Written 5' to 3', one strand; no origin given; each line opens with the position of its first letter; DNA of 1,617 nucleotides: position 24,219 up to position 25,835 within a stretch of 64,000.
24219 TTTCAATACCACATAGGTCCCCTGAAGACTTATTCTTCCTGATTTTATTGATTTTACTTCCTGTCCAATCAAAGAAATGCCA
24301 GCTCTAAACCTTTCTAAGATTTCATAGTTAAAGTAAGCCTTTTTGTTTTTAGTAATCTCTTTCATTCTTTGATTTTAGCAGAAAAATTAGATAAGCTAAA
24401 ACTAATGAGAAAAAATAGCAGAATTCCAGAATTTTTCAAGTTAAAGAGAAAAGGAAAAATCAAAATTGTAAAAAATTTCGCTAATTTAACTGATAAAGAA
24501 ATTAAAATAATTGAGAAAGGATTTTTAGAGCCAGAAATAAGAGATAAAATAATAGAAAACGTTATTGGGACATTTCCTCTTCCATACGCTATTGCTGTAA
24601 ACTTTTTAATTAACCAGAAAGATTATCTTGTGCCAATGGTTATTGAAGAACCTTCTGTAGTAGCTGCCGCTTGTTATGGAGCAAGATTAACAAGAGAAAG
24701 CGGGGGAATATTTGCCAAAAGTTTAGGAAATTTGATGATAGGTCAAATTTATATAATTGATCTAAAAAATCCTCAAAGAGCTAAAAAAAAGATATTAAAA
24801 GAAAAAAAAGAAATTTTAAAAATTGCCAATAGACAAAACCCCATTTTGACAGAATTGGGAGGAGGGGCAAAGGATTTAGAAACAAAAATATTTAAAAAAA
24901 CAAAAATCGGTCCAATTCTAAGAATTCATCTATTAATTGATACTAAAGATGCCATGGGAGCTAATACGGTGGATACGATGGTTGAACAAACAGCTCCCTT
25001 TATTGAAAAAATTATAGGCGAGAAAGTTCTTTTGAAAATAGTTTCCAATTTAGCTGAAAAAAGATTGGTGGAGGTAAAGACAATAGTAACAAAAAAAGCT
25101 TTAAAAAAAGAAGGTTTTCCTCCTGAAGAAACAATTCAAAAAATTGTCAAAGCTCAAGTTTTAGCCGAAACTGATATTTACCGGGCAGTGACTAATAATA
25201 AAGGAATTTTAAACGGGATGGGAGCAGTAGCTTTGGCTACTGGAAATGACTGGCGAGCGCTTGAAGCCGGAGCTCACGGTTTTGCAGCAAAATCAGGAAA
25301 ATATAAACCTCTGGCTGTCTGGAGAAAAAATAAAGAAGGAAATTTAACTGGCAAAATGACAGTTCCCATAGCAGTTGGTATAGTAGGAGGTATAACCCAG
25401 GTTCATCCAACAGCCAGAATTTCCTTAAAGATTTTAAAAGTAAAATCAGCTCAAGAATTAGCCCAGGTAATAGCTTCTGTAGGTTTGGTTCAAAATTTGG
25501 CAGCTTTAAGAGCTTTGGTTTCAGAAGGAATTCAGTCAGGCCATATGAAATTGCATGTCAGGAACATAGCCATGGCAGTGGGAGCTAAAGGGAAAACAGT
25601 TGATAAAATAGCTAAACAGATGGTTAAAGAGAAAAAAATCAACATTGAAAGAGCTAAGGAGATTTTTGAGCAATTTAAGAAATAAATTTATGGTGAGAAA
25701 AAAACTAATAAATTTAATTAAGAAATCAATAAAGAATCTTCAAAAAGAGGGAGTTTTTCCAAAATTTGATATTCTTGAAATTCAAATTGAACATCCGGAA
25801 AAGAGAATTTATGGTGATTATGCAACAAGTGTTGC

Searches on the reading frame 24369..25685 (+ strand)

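Call 62: search_protein_families(library=pfam, proteins=[window:24369-25685:+], max_evalue=0.0001)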
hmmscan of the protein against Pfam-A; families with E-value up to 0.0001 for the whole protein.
window:24369-25685:+ (438 aa): 1 family
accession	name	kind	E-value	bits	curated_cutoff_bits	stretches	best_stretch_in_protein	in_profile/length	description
PF00368.23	HMG-CoA_red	-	2.6e-106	356.2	27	1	30-396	5-367/368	Hydroxymethylglutaryl-coenzyme A reductase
